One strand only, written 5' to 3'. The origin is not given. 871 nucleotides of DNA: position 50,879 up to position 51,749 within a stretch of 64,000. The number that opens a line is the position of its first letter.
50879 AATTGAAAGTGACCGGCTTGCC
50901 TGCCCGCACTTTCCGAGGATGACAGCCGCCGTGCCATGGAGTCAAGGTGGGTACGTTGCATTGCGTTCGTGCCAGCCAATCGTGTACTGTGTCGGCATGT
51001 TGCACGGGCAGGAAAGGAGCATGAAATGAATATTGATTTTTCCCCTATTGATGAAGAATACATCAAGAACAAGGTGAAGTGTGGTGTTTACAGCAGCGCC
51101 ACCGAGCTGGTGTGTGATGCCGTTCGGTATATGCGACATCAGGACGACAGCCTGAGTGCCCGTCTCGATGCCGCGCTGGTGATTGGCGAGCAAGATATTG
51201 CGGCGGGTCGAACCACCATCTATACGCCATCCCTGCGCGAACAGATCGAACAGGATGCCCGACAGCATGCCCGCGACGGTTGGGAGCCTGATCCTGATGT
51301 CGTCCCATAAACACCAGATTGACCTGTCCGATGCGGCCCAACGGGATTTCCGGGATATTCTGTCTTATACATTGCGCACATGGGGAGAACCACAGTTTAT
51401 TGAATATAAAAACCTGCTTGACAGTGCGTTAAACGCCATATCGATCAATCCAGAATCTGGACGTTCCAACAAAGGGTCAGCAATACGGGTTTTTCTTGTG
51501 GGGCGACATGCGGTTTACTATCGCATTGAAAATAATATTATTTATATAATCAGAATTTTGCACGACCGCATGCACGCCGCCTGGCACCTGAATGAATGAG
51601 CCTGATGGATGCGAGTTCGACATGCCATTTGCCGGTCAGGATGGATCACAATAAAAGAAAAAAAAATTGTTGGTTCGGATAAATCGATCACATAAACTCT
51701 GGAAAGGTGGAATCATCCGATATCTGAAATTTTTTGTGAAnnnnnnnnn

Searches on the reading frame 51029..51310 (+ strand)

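Call 22: search_protein_families(library=pfam, proteins=[window:51029-51310:+], max_evalue=0.001)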
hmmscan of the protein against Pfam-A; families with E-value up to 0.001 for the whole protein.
window:51029-51310:+ (93 aa): 1 family
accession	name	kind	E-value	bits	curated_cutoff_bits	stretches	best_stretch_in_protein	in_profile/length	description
PF03693.20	ParD_antitoxin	-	0.00038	21.3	21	1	10-56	15-60/81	Bacterial antitoxin of ParD toxin-antitoxin type II system and RHH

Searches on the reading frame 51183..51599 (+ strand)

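Call 22: search_protein_families(library=pfam, proteins=[window:51183-51599:+], max_evalue=0.001)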
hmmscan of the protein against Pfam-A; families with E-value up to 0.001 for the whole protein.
window:51183-51599:+ (138 aa): 1 family
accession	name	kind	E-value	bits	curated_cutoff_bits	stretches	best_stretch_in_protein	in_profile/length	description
PF05016.21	ParE_toxin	-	4e-14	53.4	23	1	46-130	1-87/89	ParE toxin of type II toxin-antitoxin system, parDE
